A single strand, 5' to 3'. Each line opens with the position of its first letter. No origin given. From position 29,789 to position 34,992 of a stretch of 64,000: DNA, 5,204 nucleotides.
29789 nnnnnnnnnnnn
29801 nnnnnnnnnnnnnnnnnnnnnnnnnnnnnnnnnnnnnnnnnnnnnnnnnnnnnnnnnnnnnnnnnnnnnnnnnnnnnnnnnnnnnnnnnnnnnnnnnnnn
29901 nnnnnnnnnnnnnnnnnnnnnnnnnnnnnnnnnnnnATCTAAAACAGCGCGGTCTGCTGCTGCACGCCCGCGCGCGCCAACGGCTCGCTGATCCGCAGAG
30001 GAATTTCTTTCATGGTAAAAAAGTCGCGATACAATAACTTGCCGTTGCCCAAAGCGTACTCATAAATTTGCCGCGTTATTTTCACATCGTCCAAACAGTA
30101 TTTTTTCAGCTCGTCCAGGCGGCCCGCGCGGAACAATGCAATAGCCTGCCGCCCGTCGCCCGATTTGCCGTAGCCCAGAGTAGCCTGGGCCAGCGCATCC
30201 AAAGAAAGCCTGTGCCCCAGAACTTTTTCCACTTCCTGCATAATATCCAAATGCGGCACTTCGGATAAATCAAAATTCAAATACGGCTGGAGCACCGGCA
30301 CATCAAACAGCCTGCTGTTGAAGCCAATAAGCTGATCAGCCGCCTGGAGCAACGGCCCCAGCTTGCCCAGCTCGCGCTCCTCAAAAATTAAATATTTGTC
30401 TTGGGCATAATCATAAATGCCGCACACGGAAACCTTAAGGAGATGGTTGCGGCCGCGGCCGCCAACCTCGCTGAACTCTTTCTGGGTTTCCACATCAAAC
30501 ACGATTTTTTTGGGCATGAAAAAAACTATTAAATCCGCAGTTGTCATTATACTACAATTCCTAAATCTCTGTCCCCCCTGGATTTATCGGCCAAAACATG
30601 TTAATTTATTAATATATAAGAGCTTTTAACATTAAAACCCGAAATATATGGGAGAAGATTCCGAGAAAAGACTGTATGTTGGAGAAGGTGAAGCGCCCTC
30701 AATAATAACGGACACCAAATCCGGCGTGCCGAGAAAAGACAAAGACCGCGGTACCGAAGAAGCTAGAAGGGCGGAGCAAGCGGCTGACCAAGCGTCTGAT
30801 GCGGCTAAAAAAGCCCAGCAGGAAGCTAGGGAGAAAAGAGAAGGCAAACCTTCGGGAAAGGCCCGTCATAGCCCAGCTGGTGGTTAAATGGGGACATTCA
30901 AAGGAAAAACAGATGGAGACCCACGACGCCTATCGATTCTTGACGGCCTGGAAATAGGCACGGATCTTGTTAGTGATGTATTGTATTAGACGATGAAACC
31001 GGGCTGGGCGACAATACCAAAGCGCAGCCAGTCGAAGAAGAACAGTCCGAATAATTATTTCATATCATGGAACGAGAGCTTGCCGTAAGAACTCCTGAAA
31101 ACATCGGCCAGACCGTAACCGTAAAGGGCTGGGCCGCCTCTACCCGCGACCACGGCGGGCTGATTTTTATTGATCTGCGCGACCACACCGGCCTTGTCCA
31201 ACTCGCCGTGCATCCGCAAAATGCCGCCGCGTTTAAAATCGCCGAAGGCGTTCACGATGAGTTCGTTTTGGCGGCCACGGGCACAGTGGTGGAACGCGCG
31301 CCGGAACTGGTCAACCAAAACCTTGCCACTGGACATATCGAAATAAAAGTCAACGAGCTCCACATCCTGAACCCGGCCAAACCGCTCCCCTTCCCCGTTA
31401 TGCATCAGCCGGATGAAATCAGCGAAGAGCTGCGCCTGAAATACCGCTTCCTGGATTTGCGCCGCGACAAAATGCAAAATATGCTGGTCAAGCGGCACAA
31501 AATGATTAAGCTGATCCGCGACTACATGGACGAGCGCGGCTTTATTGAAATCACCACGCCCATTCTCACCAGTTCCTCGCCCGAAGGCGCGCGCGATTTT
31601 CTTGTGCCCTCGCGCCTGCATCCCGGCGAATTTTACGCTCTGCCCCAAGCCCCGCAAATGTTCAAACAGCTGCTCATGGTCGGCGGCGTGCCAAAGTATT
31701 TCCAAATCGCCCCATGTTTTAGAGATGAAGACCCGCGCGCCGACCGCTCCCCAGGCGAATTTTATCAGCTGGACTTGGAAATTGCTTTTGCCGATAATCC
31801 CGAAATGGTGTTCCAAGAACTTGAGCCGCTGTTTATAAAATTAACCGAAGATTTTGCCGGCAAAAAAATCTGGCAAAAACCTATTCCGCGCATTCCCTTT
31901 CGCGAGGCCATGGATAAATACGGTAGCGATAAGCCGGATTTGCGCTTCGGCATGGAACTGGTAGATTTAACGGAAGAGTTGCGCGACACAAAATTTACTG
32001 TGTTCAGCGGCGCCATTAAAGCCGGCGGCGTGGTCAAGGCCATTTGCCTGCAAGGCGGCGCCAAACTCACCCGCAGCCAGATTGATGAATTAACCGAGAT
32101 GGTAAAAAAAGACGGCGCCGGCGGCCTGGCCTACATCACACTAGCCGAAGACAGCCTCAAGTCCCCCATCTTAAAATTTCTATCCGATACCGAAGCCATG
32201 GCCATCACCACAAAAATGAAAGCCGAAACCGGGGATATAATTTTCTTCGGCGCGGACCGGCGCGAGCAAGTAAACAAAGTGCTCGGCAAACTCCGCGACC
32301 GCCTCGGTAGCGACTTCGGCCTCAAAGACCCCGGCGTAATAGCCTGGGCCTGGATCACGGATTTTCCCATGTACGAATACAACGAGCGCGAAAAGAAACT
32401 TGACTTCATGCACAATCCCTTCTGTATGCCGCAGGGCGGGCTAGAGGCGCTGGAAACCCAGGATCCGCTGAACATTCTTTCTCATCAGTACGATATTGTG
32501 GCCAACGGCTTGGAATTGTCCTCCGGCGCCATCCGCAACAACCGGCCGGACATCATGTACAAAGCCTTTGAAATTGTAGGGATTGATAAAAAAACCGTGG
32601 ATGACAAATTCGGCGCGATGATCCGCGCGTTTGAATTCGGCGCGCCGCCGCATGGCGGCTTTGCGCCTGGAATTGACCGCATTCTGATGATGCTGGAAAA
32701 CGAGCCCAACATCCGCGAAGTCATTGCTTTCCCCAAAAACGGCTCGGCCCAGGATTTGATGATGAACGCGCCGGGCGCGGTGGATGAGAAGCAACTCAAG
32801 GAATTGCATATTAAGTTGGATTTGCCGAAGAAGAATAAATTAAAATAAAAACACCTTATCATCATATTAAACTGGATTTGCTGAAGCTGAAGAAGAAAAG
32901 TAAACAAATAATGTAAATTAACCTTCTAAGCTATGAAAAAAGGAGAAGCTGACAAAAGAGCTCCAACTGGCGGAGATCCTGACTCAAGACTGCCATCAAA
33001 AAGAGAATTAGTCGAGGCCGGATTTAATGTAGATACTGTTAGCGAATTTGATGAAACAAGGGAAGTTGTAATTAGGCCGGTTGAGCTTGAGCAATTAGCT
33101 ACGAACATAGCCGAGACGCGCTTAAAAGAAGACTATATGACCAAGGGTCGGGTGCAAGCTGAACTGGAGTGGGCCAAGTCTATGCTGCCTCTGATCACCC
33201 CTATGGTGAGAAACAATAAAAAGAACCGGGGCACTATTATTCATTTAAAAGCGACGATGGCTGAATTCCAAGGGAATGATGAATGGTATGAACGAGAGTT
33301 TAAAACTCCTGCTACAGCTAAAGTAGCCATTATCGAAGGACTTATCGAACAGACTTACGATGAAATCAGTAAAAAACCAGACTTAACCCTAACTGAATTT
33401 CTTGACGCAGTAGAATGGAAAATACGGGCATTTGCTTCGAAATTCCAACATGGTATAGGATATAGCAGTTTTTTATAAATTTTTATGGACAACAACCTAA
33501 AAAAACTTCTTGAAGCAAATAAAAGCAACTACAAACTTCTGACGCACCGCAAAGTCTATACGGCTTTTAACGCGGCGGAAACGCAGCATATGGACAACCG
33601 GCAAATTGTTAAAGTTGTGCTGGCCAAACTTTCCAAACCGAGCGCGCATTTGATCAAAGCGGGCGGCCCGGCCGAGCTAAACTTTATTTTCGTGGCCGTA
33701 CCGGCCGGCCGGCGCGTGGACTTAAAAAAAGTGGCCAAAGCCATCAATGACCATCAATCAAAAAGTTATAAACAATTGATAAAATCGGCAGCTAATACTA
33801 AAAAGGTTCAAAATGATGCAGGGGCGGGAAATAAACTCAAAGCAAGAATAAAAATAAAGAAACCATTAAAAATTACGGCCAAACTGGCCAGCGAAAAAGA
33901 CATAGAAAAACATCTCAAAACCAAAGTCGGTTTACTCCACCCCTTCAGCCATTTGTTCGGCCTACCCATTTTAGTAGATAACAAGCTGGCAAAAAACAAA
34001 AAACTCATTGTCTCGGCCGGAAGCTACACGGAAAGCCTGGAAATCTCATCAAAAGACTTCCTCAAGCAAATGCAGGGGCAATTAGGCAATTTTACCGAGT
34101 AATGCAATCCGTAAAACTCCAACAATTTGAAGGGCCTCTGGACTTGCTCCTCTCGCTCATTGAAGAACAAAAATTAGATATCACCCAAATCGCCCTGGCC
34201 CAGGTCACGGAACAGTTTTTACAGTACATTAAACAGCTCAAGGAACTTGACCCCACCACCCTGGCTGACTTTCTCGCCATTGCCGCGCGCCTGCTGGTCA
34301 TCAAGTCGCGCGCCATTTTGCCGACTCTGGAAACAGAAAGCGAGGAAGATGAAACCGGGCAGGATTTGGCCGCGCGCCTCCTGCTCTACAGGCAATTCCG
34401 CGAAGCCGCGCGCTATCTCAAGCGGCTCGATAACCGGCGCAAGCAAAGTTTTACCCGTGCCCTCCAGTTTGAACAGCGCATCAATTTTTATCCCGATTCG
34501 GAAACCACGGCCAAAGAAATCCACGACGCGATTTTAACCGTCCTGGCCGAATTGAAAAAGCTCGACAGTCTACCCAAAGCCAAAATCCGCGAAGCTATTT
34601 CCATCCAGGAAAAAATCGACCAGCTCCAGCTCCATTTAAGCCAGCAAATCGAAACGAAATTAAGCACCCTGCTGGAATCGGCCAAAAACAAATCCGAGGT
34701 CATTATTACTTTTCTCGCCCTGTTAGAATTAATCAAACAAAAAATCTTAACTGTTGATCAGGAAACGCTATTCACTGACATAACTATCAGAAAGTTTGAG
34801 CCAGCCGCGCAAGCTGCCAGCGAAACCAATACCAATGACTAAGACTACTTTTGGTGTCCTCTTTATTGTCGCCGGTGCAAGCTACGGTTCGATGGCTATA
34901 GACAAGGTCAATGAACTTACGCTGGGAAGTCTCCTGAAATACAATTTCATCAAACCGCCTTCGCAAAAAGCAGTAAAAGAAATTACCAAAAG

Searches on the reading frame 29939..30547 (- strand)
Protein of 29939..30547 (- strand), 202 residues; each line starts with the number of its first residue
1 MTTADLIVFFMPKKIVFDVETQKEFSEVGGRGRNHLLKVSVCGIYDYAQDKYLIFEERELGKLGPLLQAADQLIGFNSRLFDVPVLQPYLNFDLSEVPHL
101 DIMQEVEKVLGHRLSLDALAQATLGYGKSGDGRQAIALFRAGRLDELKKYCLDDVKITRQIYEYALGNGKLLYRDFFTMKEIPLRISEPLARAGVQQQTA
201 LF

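Call 84: search_protein_families(library=pfam, max_evalue=0.00001, proteins=[window:29939-30547:-])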
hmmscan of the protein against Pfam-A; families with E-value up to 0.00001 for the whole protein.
window:29939-30547:- (202 aa): 2 families
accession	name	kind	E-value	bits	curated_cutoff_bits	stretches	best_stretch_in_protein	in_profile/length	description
PF13482.12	RNase_H_2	-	2.6e-08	34.4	22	1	59-165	46-164/165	RNase_H superfamily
PF10108.15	DNA_pol_B_exo2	-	1.1e-07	32.3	24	0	99-162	105-170/213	Predicted 3'-5' exonuclease related to the exonuclease domain of PolB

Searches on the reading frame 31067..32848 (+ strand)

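Call 84: search_protein_families(library=pfam, max_evalue=0.00001, proteins=[window:31067-32848:+])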
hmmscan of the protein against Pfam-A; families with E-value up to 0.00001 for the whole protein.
window:31067-32848:+ (593 aa): 3 families
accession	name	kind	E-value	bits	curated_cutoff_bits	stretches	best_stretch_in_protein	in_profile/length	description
PF00152.25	tRNA-synt_2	-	1.7e-109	366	25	1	119-558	1-307/308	tRNA synthetases class II (D, K and N)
PF02938.19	GAD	-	6.1e-26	90.9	23.4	1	313-406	1-95/95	GAD domain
PF01336.31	tRNA_anti-codon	-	3e-14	53.1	27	1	17-101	1-75/75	OB-fold nucleic acid binding domain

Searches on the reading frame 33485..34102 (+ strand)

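Call 84: search_protein_families(library=pfam, max_evalue=0.00001, proteins=[window:33485-34102:+])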
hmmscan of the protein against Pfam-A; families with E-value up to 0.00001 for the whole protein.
window:33485-34102:+ (205 aa): 1 family
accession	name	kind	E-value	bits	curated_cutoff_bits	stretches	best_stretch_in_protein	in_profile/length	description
PF04073.20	tRNA_edit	-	5.2e-17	62.5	25.5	1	132-194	59-122/123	Aminoacyl-tRNA editing domain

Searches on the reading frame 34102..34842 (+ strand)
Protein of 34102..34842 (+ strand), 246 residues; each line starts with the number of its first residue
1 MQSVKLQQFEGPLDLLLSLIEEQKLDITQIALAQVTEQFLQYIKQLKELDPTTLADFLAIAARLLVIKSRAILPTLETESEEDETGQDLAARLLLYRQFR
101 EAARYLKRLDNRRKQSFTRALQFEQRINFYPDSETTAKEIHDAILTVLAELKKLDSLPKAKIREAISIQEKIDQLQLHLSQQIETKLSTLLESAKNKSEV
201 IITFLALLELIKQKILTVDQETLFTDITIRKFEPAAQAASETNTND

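Call 84: search_protein_families(library=pfam, max_evalue=0.00001, proteins=[window:34102-34842:+])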
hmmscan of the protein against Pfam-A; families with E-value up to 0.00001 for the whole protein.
window:34102-34842:+ (246 aa): 1 family
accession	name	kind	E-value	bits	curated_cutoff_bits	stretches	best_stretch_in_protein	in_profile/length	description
PF02616.19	SMC_ScpA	-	2.9e-31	109.7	24.6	1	19-229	1-229/232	Segregation and condensation protein ScpA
